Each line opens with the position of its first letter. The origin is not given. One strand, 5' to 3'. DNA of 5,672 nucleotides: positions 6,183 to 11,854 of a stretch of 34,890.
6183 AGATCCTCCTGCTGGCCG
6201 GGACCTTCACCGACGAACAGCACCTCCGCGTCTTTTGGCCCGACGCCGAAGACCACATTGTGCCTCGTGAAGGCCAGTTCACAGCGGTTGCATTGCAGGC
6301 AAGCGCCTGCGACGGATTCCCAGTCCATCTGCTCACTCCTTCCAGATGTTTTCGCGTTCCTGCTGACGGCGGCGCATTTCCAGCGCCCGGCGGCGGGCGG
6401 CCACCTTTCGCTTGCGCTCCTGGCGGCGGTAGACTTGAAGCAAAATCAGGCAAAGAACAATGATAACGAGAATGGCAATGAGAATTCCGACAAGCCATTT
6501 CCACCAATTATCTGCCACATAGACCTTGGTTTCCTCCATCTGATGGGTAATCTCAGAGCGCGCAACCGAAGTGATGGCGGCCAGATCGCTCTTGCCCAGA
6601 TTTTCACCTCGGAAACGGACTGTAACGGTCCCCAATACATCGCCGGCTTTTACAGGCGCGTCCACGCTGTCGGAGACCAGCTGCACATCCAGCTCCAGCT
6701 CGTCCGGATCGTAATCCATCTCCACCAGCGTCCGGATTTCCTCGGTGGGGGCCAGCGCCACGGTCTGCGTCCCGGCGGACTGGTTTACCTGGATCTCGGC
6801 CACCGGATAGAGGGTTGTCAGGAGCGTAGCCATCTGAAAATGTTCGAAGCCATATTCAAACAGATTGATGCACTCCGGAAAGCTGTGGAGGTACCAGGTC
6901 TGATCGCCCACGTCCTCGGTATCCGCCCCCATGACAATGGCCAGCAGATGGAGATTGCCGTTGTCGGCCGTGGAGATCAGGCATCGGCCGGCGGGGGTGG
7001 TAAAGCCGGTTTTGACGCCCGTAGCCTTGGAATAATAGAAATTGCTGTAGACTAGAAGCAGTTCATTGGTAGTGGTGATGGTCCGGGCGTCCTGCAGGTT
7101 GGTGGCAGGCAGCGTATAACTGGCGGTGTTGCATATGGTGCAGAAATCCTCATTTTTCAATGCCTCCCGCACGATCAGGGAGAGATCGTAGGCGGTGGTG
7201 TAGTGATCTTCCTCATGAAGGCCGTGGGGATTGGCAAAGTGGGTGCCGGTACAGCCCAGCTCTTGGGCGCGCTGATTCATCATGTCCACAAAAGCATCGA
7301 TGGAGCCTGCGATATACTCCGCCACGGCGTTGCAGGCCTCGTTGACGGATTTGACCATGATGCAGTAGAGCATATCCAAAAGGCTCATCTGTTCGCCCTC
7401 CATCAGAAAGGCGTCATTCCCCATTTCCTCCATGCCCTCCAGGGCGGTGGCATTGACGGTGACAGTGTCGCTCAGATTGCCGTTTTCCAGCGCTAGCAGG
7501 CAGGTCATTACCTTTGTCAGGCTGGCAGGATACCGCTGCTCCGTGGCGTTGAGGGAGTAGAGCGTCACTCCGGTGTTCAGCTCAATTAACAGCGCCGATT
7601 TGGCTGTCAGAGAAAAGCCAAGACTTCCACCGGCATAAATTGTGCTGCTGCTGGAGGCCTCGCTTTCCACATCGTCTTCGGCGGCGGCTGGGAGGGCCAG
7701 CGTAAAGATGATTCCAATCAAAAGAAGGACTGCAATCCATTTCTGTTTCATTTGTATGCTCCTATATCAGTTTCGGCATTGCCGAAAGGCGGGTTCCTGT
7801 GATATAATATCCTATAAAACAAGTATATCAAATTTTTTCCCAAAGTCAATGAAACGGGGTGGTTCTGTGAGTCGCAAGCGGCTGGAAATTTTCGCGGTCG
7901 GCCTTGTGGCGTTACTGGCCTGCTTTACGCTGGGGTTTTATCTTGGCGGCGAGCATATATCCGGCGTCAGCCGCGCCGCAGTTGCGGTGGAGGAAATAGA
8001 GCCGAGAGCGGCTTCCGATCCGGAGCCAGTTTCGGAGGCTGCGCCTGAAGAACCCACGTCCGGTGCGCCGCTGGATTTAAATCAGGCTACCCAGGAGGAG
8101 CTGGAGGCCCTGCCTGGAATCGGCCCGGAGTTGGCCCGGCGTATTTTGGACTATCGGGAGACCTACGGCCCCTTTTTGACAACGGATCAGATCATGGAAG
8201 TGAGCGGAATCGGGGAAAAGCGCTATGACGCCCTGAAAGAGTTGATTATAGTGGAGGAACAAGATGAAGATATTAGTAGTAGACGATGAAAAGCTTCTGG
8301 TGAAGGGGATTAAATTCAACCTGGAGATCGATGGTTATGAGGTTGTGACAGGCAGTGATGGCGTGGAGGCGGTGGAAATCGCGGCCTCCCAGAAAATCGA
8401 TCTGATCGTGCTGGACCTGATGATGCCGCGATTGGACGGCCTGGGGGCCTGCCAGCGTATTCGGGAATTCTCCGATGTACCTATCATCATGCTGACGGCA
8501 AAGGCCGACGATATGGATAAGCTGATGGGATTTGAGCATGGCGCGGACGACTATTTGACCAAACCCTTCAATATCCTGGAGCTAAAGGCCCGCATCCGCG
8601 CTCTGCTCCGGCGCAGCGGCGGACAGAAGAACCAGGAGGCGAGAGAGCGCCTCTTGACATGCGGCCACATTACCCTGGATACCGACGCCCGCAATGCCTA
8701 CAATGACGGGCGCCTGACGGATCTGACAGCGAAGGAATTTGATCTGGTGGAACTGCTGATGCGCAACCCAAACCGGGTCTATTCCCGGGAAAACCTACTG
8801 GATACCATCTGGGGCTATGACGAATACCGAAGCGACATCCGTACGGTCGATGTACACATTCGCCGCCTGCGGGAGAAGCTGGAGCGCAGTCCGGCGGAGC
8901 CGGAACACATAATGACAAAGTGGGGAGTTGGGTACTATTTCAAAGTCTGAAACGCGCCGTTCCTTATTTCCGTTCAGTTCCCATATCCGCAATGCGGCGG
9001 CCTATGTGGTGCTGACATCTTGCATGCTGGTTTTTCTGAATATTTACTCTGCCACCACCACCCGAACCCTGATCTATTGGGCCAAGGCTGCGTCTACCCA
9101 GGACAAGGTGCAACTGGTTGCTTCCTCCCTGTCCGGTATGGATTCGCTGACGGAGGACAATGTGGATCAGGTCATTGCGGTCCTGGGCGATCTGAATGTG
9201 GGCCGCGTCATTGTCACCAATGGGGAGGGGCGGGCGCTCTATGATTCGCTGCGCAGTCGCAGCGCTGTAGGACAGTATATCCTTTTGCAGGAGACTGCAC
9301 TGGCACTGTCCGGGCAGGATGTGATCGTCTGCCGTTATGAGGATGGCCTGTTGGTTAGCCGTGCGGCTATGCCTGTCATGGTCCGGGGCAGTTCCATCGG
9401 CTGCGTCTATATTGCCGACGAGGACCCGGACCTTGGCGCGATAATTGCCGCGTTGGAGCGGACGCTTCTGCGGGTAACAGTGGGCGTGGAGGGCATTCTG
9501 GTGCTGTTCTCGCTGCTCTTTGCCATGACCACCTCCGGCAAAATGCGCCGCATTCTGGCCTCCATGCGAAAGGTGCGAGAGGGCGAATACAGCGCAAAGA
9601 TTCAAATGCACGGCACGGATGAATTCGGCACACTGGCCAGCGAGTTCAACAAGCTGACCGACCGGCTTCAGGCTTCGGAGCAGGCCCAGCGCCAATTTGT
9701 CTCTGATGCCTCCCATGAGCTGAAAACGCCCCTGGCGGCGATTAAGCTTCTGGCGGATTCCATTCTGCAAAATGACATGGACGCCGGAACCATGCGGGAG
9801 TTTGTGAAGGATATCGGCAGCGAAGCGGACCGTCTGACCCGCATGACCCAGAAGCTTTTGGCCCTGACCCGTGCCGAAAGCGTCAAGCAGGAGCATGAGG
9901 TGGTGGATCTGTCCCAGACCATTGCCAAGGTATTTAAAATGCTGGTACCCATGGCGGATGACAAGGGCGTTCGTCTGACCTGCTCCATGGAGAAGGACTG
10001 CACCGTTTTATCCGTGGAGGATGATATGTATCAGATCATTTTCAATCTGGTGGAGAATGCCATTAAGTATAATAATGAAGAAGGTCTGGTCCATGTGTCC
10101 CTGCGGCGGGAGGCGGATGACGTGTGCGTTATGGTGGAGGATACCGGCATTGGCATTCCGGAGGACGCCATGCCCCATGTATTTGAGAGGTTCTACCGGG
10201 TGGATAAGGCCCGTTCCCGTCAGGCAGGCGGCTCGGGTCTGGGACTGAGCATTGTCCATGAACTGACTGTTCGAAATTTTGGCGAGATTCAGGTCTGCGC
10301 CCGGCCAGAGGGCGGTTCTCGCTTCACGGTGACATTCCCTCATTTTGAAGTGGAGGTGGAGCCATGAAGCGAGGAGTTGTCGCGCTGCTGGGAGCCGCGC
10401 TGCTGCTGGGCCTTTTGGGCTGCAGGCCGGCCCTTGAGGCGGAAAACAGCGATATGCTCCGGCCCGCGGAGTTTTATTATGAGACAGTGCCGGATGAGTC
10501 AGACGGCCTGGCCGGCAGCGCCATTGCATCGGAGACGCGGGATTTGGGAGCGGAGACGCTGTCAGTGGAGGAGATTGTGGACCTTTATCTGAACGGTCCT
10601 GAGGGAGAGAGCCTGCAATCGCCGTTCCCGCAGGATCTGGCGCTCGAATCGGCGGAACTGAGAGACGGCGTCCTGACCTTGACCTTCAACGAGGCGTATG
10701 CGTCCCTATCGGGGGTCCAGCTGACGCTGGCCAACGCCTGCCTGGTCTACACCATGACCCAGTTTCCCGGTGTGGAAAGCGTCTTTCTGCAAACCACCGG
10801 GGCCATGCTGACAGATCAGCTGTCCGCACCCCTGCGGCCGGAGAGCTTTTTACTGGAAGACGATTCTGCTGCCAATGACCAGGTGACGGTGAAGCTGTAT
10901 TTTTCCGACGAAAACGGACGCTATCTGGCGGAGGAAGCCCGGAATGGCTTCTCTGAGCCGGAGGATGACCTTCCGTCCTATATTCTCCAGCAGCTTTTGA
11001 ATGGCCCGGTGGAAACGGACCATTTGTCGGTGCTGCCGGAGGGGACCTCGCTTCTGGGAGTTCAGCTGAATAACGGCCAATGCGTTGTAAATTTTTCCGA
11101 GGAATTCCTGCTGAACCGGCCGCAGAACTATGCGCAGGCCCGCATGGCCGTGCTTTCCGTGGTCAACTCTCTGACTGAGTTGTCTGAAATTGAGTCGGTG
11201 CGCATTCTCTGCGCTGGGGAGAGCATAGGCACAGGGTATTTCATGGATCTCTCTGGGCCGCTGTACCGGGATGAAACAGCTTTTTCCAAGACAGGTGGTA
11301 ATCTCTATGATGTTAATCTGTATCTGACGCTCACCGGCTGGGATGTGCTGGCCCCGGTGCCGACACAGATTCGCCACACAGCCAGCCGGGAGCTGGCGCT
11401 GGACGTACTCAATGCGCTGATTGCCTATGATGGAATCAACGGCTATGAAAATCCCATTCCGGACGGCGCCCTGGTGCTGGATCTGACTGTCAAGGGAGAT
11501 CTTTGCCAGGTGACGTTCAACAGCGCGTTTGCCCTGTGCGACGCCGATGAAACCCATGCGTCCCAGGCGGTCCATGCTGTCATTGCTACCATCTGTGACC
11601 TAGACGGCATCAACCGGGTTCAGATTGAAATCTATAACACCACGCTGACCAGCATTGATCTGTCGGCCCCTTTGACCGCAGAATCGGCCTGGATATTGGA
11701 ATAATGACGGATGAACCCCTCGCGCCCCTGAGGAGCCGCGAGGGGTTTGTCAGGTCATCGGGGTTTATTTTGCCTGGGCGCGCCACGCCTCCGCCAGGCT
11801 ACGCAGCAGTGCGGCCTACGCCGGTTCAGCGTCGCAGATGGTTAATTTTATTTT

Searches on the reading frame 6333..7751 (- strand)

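Call 16: search_protein_families(library=pfam, proteins=[window:6333-7751:-])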
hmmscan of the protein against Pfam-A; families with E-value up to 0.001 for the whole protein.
window:6333-7751:- (472 aa): 3 families
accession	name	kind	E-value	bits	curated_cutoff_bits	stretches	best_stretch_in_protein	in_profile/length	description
PF00768.25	Peptidase_S11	-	3.2e-58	197.5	27.6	1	48-278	10-239/239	D-alanyl-D-alanine carboxypeptidase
PF13354.11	Beta-lactamase2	-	2.5e-07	30.7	22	1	57-194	6-143/214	Beta-lactamase enzyme family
PF07943.18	PBP5_C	-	4.8e-07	30.3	21.2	1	317-397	13-90/91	Penicillin-binding protein 5, C-terminal domain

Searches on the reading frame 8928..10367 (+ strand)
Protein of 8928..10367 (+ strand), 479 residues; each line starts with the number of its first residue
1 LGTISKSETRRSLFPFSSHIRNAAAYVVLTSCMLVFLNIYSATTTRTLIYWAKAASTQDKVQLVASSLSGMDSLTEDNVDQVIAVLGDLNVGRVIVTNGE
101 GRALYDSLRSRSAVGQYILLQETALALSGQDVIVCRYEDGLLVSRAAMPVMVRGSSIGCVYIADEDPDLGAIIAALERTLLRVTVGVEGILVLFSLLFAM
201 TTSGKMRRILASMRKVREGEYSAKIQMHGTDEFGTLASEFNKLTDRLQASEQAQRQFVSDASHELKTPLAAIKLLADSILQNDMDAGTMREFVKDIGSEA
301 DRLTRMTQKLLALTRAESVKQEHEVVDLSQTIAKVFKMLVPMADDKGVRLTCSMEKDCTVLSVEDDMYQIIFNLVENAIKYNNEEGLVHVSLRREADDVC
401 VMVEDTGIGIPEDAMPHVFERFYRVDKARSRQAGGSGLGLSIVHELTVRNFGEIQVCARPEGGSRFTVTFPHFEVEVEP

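Call 16: search_protein_families(library=pfam, proteins=[window:8928-10367:+])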
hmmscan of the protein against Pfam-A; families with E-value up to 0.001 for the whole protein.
window:8928-10367:+ (479 aa): 5 families
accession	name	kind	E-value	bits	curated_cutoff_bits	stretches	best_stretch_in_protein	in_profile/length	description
PF02518.31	HATPase_c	-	7e-30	104.2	26.4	1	364-471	3-108/111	Histidine kinase-, DNA gyrase B-, and HSP90-like ATPase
PF00512.31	HisKA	-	1e-14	54.8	26.9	1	253-318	1-65/66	His Kinase A (phospho-acceptor) domain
PF00672.30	HAMP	-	2.6e-09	37.7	25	1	197-249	1-53/53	HAMP domain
PF13581.12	HATPase_c_2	-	0.00056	20.3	27.4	0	375-447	40-109/127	Histidine kinase-like ATPase domain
PF12205.13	GIT1_C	-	0.00093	19.9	25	0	239-341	7-107/110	G protein-coupled receptor kinase-interacting protein 1 C term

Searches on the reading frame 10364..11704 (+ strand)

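Call 16: search_protein_families(library=pfam, proteins=[window:10364-11704:+])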
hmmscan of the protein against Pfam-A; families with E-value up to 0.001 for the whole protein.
window:10364-11704:+ (446 aa): 1 family
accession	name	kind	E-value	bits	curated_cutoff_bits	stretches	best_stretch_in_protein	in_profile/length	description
PF10646.14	Germane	-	1.7e-52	177.4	23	3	177-287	1-115/117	Sporulation and spore germination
